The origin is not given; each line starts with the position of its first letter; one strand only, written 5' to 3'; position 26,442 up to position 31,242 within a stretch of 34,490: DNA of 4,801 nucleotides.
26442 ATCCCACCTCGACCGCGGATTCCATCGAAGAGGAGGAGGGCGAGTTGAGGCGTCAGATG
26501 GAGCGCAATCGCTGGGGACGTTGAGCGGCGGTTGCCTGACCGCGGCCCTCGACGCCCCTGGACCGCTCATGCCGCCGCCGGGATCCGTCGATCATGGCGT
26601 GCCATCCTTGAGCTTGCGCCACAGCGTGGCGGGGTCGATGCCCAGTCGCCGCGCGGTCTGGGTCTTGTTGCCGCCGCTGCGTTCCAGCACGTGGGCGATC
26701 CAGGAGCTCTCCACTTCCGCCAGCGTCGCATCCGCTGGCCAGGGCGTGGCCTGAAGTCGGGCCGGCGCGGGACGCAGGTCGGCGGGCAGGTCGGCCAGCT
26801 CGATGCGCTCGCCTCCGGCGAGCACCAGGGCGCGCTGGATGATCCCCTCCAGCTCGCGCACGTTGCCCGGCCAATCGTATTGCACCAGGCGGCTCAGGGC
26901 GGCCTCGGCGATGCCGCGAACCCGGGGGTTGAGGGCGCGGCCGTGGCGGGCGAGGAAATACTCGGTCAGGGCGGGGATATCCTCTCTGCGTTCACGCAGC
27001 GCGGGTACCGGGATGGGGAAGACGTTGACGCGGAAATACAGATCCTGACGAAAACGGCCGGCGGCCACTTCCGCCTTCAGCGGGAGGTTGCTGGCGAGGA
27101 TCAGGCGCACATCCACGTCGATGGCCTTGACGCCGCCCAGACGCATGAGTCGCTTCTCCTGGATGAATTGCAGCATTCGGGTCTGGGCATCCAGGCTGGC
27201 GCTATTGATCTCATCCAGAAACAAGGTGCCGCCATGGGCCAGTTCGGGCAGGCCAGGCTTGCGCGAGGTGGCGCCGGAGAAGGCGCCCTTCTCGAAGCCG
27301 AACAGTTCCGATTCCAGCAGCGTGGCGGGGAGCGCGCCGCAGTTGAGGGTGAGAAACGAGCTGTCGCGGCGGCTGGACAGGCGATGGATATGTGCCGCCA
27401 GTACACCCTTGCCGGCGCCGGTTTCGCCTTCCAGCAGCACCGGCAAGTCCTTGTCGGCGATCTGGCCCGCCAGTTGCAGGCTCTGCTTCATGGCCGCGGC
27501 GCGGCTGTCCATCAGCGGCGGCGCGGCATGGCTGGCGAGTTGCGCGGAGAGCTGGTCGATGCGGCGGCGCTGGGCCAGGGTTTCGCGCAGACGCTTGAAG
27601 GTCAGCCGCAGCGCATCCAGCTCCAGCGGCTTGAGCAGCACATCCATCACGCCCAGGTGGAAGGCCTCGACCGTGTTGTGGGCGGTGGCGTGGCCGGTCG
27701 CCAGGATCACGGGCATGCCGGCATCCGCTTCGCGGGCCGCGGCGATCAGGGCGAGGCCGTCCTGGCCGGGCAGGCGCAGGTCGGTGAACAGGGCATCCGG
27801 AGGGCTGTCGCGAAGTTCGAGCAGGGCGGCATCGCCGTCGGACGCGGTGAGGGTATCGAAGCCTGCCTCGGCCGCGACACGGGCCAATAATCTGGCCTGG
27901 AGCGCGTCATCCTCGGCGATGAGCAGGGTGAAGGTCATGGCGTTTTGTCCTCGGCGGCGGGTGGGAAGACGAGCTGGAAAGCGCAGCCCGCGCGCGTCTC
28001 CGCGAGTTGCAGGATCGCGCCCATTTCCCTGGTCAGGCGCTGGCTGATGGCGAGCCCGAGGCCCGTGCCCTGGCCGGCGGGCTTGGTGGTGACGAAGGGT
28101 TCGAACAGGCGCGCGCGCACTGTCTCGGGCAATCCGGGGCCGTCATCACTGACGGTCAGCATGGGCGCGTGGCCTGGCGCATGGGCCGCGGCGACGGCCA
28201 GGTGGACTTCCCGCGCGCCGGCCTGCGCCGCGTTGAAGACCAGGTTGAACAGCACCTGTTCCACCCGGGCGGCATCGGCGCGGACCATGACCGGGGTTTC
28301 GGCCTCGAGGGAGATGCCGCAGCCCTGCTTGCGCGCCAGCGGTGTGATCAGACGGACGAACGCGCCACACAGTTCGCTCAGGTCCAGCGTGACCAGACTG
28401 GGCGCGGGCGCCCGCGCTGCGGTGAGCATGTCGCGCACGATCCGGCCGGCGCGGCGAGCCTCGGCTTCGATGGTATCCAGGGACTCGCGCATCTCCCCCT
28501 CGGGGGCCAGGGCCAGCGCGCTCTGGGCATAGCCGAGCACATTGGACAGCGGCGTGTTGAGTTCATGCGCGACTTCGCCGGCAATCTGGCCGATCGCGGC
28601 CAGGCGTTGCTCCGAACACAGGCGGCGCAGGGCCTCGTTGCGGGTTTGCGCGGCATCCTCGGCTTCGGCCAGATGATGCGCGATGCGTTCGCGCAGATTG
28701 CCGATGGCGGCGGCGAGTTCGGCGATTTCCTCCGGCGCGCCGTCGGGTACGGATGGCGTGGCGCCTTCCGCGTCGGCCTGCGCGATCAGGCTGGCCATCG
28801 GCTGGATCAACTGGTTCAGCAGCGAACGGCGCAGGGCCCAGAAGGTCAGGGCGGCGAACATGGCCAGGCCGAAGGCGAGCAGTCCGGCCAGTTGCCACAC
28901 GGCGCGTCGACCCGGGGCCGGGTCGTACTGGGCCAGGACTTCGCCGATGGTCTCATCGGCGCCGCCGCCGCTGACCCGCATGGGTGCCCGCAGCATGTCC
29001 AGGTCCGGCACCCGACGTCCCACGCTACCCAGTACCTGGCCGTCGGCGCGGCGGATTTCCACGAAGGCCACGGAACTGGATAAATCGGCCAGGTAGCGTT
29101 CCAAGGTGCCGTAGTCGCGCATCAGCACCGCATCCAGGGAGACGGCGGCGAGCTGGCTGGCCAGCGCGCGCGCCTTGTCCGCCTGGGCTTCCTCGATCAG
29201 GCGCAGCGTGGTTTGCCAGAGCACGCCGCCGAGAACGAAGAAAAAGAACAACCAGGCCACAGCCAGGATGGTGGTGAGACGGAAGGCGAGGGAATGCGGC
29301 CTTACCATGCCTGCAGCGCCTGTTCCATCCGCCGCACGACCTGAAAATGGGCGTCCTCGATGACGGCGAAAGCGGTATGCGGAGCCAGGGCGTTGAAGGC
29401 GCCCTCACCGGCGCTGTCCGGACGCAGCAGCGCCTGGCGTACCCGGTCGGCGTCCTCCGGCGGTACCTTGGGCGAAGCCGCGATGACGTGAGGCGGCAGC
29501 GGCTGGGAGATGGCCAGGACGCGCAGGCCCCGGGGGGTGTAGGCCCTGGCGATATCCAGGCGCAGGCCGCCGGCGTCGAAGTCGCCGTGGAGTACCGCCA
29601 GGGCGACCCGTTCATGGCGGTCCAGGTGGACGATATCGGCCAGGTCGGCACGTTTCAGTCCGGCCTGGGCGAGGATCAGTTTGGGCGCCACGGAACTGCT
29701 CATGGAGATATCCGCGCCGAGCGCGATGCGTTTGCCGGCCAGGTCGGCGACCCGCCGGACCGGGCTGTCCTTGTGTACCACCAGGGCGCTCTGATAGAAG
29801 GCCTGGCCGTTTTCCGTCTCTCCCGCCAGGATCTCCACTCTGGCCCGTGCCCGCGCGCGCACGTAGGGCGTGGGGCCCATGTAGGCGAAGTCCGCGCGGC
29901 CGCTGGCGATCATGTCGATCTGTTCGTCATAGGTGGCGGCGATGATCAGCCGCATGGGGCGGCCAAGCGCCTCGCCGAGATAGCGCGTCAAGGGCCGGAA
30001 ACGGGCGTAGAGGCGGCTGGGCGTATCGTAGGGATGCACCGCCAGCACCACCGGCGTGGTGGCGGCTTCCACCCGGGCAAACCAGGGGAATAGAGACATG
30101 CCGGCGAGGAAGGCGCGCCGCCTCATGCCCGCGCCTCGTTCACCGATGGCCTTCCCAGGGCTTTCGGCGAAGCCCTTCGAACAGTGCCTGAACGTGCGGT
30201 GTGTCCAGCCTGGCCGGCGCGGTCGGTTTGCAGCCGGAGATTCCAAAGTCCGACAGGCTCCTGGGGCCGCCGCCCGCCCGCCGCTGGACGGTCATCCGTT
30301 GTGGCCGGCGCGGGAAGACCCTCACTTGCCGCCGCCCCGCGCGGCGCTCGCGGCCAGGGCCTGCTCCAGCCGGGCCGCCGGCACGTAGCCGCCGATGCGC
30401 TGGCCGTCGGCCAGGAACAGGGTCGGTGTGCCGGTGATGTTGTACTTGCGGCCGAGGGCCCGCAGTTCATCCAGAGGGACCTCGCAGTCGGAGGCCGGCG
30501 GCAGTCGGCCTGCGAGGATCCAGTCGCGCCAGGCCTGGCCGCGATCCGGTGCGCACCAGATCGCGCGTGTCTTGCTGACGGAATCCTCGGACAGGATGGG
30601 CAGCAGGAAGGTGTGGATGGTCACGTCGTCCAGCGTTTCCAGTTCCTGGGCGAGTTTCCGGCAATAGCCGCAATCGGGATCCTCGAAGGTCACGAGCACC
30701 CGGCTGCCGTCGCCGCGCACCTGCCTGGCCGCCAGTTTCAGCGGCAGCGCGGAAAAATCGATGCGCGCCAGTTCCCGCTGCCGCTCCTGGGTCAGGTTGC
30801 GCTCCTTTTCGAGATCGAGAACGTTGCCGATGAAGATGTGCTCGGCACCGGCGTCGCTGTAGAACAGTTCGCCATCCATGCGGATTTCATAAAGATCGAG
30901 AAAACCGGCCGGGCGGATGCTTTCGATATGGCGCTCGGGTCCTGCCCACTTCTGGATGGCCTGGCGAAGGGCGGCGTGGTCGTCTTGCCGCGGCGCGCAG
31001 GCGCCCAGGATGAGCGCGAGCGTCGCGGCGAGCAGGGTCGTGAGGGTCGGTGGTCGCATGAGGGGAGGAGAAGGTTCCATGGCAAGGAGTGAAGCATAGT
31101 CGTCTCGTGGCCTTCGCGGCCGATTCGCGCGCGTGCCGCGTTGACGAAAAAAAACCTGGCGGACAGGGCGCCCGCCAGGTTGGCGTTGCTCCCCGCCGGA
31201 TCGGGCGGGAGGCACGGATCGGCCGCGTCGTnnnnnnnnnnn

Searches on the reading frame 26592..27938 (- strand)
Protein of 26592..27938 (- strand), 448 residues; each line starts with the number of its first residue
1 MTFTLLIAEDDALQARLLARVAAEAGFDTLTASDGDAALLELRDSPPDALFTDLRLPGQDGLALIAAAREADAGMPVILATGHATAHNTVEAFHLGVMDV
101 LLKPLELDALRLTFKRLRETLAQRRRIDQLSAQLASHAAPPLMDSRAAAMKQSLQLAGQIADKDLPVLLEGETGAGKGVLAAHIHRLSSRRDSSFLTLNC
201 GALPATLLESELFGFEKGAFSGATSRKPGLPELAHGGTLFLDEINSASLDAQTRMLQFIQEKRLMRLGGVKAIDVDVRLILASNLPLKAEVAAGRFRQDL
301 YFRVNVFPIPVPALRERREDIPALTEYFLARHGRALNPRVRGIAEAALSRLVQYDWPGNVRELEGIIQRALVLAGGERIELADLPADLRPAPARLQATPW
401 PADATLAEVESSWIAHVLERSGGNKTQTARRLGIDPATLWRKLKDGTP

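Call 29: search_protein_families(library=pfam, proteins=[window:26592-27938:-], max_evalue=0.001)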
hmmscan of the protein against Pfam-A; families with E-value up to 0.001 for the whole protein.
window:26592-27938:- (448 aa): 7 families
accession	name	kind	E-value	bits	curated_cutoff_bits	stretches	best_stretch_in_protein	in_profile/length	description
PF00158.32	Sigma54_activat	-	2.8e-59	200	20.2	1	146-309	4-167/168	Sigma-54 interaction domain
PF25601.1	AAA_lid_14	-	1e-25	89.8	27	1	315-393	1-79/87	AAA+ ATPase lid domain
PF00072.30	Response_reg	-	2.9e-21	76.2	30.2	1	6-111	2-107/111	Response regulator receiver domain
PF14532.12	Sigma54_activ_2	-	3.2e-15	57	25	1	158-314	15-138/138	Sigma-54 interaction domain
PF02954.25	HTH_8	-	1.7e-14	53.7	22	1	405-444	1-40/42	Bacterial regulatory protein, Fis family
PF07728.20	AAA_5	-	1.4e-07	32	22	1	166-285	1-123/139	AAA domain (dynein-related subfamily)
PF01078.27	Mg_chelatase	-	0.00043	20.2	20.3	0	222-284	93-157/207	Magnesium chelatase, subunit ChlI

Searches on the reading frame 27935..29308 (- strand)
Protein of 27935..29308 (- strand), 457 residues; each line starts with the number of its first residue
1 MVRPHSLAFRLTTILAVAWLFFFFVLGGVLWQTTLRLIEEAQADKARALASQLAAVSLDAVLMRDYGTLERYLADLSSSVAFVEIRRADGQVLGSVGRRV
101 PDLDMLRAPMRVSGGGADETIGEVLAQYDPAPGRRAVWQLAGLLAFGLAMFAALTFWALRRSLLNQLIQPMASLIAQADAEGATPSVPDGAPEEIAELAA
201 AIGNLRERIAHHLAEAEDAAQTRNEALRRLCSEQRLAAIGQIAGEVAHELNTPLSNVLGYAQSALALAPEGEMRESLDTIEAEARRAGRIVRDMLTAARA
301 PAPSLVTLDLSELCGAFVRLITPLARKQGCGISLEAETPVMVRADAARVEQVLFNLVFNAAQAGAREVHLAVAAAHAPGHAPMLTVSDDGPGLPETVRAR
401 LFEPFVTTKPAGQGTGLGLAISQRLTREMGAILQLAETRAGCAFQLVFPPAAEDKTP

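Call 29: search_protein_families(library=pfam, proteins=[window:27935-29308:-], max_evalue=0.001)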
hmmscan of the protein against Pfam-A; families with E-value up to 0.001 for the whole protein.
window:27935-29308:- (457 aa): 2 families
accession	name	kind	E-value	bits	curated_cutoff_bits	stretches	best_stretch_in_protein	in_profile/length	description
PF02518.31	HATPase_c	-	6.5e-19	68.8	26.4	1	345-450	2-109/111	Histidine kinase-, DNA gyrase B-, and HSP90-like ATPase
PF00512.31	HisKA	-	3.3e-13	49.9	26.9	1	240-300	3-63/66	His Kinase A (phospho-acceptor) domain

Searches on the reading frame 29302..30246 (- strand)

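Call 29: search_protein_families(library=pfam, proteins=[window:29302-30246:-], max_evalue=0.001)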
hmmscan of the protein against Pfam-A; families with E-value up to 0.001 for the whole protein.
window:29302-30246:- (314 aa): 2 families
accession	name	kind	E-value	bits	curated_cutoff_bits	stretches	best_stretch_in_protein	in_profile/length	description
PF12974.12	Phosphonate-bd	-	7.8e-63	212.5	27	1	69-300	2-241/242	ABC transporter, phosphonate, periplasmic substrate-binding protein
PF09084.16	NMT1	-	1.4e-05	25.5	20.5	1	107-226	32-144/216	NMT1/THI5 like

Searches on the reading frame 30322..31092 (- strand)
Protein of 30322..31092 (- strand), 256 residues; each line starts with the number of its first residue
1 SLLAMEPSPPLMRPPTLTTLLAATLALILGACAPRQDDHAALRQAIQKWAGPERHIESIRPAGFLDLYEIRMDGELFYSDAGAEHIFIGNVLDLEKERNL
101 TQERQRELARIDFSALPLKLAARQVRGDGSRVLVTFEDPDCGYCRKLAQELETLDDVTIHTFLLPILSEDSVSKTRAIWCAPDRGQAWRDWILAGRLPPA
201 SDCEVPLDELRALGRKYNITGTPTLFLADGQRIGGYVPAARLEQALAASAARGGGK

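Call 29: search_protein_families(library=pfam, proteins=[window:30322-31092:-], max_evalue=0.001)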
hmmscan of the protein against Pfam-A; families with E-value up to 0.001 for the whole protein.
window:30322-31092:- (256 aa): 3 families
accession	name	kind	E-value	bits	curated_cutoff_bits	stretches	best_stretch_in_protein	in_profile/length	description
PF13098.12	Thioredoxin_2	-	5.5e-29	101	27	1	126-246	2-104/104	Thioredoxin-like domain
PF10411.14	DsbC_N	-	1.4e-12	47.5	25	1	36-102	4-70/70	Disulfide bond isomerase protein N-terminal domain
PF00085.26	Thioredoxin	-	1.8e-06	28.3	23.5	0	125-156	14-45/103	Thioredoxin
